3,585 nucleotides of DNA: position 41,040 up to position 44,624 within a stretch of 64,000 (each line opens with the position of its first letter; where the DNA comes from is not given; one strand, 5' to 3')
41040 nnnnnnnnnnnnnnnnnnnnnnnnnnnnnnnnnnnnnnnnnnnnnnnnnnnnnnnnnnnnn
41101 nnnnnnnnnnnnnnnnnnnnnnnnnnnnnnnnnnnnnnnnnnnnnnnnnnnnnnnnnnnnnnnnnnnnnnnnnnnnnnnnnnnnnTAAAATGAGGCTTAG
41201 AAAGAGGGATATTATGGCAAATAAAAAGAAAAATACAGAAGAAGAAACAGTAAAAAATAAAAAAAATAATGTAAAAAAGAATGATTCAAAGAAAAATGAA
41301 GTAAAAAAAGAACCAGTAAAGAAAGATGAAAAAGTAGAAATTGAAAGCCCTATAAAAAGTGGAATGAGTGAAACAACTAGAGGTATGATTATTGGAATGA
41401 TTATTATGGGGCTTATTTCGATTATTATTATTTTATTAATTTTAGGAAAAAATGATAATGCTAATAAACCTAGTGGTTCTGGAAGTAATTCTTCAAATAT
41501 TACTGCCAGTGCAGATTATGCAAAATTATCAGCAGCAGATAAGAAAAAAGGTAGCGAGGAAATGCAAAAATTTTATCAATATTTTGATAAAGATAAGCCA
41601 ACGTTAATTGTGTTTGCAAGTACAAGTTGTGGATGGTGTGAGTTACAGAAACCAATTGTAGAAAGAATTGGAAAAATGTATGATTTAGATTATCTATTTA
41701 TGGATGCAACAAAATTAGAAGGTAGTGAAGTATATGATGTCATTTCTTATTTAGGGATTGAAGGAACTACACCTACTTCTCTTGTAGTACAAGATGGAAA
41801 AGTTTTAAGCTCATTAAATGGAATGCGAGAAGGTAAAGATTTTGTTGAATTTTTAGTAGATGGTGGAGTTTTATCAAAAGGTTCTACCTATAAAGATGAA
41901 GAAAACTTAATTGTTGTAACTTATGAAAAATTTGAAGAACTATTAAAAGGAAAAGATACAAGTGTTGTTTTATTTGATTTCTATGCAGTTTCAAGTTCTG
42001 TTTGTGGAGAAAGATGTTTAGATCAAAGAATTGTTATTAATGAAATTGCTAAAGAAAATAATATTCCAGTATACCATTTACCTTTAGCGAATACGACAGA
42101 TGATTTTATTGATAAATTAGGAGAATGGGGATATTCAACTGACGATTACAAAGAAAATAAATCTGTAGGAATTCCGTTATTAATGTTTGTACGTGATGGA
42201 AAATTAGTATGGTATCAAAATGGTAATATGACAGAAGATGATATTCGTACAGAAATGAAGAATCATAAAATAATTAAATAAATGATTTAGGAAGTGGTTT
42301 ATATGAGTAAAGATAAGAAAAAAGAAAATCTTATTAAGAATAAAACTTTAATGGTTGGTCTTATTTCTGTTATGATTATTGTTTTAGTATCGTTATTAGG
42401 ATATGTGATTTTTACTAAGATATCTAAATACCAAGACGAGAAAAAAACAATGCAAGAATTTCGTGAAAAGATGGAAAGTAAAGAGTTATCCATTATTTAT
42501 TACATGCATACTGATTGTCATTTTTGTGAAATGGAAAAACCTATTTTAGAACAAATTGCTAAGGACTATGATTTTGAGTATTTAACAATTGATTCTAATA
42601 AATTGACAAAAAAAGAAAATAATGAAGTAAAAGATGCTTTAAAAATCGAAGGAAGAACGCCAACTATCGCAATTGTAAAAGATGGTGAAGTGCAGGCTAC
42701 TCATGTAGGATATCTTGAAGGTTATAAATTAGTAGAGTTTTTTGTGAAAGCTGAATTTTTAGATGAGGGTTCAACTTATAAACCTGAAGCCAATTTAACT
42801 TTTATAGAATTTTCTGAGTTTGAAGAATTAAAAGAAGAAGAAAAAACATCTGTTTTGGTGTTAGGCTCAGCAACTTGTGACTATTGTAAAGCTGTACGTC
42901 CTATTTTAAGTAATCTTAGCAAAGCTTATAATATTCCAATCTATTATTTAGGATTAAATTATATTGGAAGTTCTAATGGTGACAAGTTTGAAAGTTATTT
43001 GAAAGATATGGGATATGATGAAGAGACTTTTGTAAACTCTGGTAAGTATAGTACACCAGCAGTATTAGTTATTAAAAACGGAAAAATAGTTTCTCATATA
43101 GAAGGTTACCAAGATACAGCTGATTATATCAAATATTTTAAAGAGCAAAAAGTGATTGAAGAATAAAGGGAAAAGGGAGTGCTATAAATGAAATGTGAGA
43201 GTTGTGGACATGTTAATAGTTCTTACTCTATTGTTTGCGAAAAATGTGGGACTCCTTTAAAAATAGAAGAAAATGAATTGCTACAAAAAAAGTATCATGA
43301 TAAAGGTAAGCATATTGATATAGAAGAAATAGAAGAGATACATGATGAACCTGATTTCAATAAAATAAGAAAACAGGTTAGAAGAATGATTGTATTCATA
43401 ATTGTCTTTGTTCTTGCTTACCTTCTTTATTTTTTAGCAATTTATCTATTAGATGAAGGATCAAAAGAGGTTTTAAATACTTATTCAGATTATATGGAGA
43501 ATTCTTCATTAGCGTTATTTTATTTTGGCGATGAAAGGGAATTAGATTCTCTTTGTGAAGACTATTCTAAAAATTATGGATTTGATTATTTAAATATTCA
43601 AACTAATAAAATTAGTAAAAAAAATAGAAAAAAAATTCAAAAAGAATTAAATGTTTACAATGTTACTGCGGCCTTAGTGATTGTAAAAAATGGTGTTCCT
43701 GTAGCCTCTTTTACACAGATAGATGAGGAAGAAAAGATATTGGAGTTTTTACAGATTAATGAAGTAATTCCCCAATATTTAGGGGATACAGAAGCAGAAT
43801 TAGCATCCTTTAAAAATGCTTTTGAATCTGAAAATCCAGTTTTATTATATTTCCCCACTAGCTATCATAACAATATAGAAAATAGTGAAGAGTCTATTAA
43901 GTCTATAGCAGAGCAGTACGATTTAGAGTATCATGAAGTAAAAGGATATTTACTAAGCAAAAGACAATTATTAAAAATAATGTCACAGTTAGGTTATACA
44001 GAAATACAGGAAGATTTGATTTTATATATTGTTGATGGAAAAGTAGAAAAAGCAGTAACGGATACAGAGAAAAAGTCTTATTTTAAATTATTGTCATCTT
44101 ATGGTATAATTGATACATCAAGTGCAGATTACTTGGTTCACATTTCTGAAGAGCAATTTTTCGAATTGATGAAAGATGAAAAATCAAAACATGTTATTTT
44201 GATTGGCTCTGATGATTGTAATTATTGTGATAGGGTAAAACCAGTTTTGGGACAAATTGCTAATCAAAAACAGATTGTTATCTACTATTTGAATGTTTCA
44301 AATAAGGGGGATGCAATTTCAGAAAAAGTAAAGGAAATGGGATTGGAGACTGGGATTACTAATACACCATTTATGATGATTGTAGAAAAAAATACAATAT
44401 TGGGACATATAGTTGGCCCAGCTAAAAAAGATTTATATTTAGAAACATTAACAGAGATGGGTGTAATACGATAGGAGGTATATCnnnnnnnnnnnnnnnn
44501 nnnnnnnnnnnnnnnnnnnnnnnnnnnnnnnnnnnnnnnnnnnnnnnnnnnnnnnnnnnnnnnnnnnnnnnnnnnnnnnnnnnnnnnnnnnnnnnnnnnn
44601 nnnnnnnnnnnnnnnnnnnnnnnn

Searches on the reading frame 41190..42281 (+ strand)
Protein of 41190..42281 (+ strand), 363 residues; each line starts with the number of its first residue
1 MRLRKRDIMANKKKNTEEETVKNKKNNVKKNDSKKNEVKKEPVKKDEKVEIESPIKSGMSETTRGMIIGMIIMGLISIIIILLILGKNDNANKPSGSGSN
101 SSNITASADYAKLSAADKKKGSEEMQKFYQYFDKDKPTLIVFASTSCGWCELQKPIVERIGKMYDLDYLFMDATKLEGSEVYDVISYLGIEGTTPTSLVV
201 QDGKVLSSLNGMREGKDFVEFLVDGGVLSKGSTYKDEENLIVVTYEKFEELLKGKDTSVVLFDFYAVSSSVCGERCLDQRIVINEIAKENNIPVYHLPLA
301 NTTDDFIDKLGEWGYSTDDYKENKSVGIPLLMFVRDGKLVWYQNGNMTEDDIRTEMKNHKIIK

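Call 37: search_protein_families(library=pfam, proteins=[window:41190-42281:+], max_evalue=0.00001)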
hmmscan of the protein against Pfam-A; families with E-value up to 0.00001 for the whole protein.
window:41190-42281:+ (363 aa): 1 family
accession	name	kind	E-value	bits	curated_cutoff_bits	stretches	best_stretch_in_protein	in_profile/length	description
PF00085.26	Thioredoxin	-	4.8e-11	43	23.5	1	126-222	8-101/103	Thioredoxin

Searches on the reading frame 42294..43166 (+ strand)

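Call 37: search_protein_families(library=pfam, proteins=[window:42294-43166:+], max_evalue=0.00001)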
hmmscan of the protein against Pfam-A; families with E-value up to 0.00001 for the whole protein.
window:42294-43166:+ (290 aa): 4 families
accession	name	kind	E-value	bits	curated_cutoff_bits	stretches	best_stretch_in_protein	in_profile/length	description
PF00085.26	Thioredoxin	-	4.8e-14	52.7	23.5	1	51-149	5-100/103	Thioredoxin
PF13728.12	TraF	-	1.4e-12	48.4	23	1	44-139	110-210/224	F plasmid transfer operon protein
PF13098.12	Thioredoxin_2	-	2.8e-11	44.1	27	0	180-281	2-103/104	Thioredoxin-like domain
PF00462.30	Glutaredoxin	-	1.5e-06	28.8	22.9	0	67-117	1-42/60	Glutaredoxin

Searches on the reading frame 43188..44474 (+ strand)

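Call 37: search_protein_families(library=pfam, proteins=[window:43188-44474:+], max_evalue=0.00001)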
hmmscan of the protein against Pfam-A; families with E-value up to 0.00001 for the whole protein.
window:43188-44474:+ (428 aa): 2 families
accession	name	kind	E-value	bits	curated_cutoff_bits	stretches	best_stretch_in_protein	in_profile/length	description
PF00085.26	Thioredoxin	-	1.8e-07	31.6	23.5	0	317-416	3-96/103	Thioredoxin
PF13098.12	Thioredoxin_2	-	5.4e-06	27.1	27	0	330-415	3-98/104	Thioredoxin-like domain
